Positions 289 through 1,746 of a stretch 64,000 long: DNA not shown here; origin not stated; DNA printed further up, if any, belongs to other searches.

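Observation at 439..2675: Tandem 'split NtrC': a sensor-less but complete sigma-54 activator next to a receiver-AAA+ protein that lacks both the GAFTGA loop and a DNA-binding domain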

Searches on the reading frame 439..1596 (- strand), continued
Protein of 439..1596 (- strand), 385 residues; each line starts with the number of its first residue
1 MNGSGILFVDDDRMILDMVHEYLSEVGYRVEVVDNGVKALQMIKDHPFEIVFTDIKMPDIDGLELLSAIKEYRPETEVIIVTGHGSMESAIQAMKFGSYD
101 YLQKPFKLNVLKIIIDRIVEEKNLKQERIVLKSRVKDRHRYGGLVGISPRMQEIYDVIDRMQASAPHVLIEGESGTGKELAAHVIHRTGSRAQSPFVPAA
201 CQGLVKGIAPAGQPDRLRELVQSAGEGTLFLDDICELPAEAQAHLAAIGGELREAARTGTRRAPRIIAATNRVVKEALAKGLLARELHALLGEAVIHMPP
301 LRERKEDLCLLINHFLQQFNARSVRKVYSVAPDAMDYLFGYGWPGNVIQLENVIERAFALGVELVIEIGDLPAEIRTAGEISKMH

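Call 70: search_protein_families(library=pfam, proteins=[L040:2554-3957:+, L064:10377-11501:+, L064:11517-12920:+, L064:9362-10309:+, L065:5472-6623:+, L065:6620-7729:+, L065:9205-10863:+, L065:11707-12723:+, L071:9043-10770:+, L071:14594-16192:+], max_evalue=0.00001)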
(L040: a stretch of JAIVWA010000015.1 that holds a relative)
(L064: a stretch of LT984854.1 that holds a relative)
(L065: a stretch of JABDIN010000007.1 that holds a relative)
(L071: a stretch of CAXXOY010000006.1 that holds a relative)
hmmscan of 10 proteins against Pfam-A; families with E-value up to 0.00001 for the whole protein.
L040:2554-3957:+ (467 aa): 1 family
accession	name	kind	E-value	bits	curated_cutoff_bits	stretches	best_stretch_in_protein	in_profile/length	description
PF01609.27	DDE_Tnp_1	-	1.6e-08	35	23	1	149-369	3-194/200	Transposase DDE domain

L064:10377-11501:+ (374 aa): 4 families
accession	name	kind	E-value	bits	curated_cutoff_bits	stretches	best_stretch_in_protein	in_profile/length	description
PF00072.30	Response_reg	-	7e-19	68.5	30.2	1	4-115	1-110/111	Response regulator receiver domain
PF02518.31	HATPase_c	-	6.3e-16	59.2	26.4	1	259-363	2-110/111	Histidine kinase-, DNA gyrase B-, and HSP90-like ATPase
PF14501.12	HATPase_c_5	-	4.4e-09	36.6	22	1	264-352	7-94/102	GHKL domain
PF00512.31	HisKA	-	8.1e-08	32.6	26.9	1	147-204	8-64/66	His Kinase A (phospho-acceptor) domain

L064:11517-12920:+ (467 aa): 5 families
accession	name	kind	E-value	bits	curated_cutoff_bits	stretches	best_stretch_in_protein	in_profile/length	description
PF00158.32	Sigma54_activat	-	2.8e-54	183.7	20.2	1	155-320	1-167/168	Sigma-54 interaction domain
PF00072.30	Response_reg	-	1.5e-24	86.7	30.2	1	11-121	1-110/111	Response regulator receiver domain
PF14532.12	Sigma54_activ_2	-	1.3e-19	71.3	25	1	158-325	3-138/138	Sigma-54 interaction domain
PF25601.1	AAA_lid_14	-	1.9e-16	60.1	27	1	326-408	1-83/87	AAA+ ATPase lid domain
PF02954.25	HTH_8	-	1.3e-07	31.6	22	1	435-467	9-41/42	Bacterial regulatory protein, Fis family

L064:9362-10309:+ (315 aa): 1 family
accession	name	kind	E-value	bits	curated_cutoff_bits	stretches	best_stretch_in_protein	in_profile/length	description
PF04055.27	Radical_SAM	-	7.3e-16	59.2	29.5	1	45-200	9-155/166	Radical SAM superfamily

L065:5472-6623:+ (383 aa): 2 families
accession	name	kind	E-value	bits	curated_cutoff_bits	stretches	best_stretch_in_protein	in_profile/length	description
PF01761.26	DHQ_synthase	-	2.8e-36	124.1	24.2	1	79-191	3-114/115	3-dehydroquinate synthase N-terminal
PF24621.2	DHQS_C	-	1.2e-29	103.6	27.6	1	193-323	1-130/144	3-dehydroquinate synthase C-terminal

L065:6620-7729:+ (369 aa): 1 family
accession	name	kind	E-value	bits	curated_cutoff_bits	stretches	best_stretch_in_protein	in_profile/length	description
PF01261.30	AP_endonuc_2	-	3.7e-08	33.8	31.1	1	59-242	27-189/249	Xylose isomerase-like TIM barrel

L065:9205-10863:+ (552 aa): 2 families
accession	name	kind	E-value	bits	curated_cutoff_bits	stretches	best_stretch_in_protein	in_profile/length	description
PF02310.24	B12-binding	-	5e-14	52.6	32.1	1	93-171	41-120/121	B12 binding domain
PF04055.27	Radical_SAM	-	9e-13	49.2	29.5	1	235-392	3-158/166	Radical SAM superfamily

L065:11707-12723:+ (338 aa): 1 family
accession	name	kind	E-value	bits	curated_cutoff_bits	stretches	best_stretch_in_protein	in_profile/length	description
PF06071.19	YchF-GTPase_C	-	7.1e-36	122.7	27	1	254-337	1-84/84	Protein of unknown function (DUF933)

L071:9043-10770:+ (575 aa): 2 families
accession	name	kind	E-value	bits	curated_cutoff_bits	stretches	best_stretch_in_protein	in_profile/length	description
PF02310.24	B12-binding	-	3e-19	69.5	32.1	1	123-202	41-121/121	B12 binding domain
PF04055.27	Radical_SAM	-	2.1e-13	51.2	29.5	1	265-419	3-155/166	Radical SAM superfamily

L071:14594-16192:+ (532 aa): 4 families
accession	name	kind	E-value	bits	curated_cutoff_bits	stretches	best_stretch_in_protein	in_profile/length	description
PF00158.32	Sigma54_activat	-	7e-70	234.5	20.2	1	209-375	1-167/168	Sigma-54 interaction domain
PF25601.1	AAA_lid_14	-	6.2e-17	61.6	27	1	381-441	1-60/87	AAA+ ATPase lid domain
PF14532.12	Sigma54_activ_2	-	7.5e-16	59.1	25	1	222-380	13-138/138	Sigma-54 interaction domain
PF07728.20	AAA_5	-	1.4e-06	28.8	22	1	232-351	1-123/139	AAA domain (dynein-related subfamily)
